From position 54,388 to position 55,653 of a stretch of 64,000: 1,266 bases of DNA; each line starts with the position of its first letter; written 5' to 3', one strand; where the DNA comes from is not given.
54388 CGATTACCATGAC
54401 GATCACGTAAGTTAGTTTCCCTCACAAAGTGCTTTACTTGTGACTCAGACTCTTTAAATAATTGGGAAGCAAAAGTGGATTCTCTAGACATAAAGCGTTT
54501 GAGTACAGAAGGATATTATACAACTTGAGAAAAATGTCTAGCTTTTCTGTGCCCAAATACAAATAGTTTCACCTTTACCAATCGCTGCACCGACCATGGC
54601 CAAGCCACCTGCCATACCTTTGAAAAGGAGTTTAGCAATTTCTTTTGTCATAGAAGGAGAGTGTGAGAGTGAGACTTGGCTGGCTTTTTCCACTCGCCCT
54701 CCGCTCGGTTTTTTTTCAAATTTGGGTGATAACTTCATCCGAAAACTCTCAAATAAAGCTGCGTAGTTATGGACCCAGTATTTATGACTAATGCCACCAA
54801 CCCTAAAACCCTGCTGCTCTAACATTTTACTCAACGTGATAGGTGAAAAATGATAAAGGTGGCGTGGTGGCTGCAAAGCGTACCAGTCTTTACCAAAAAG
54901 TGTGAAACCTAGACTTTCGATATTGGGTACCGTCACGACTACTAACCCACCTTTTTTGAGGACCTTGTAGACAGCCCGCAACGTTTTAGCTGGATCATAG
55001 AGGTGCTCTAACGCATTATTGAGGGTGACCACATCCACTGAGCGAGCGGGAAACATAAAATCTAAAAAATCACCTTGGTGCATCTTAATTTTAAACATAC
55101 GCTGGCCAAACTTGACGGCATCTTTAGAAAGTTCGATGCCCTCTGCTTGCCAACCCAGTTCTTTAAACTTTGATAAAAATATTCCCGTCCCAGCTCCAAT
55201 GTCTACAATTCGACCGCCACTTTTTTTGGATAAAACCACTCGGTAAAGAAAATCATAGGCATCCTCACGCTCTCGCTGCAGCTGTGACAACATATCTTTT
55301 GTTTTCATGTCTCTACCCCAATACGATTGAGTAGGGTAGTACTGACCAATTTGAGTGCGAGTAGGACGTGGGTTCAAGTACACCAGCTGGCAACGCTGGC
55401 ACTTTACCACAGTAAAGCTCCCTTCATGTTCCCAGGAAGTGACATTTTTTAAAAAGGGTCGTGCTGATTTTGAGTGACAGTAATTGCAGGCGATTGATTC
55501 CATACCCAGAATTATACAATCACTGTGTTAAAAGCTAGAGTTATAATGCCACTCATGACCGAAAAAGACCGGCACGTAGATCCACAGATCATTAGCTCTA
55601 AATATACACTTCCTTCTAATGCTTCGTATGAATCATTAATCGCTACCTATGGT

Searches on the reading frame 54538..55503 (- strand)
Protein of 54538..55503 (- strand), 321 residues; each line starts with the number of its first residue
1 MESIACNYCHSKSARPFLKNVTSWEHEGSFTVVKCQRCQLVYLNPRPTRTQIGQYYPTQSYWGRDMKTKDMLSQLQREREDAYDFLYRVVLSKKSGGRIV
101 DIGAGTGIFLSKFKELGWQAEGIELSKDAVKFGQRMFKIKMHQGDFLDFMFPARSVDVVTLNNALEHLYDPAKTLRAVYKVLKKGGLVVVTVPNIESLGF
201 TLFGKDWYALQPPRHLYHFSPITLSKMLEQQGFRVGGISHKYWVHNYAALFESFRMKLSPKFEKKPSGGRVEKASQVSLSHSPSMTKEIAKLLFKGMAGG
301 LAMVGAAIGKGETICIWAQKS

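Call 93: search_protein_families(library=pfam, proteins=[window:54538-55503:-], max_evalue=0.001)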
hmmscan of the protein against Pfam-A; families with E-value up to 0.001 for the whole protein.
window:54538-55503:- (321 aa): 7 families
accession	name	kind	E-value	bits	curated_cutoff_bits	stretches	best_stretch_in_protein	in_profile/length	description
PF13489.12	Methyltransf_23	-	6.6e-27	94.7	27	1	80-235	7-161/164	Methyltransferase domain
PF08241.18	Methyltransf_11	-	4.8e-18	66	21.2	1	100-190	1-95/95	Methyltransferase domain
PF13847.12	Methyltransf_31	-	1.6e-16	60.7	27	1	94-194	2-113/145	Methyltransferase domain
PF13649.12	Methyltransf_25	-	1e-15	58.6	27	1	99-186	1-97/97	Methyltransferase domain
PF08242.18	Methyltransf_12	-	1.1e-12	49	30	1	100-187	1-97/98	Methyltransferase domain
PF07021.18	MetW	-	3.7e-08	33.7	21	1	94-195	12-112/193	Methionine biosynthesis protein MetW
PF01209.24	Ubie_methyltran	-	3.8e-06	26.9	20.1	1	91-190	43-151/233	ubiE/COQ5 methyltransferase family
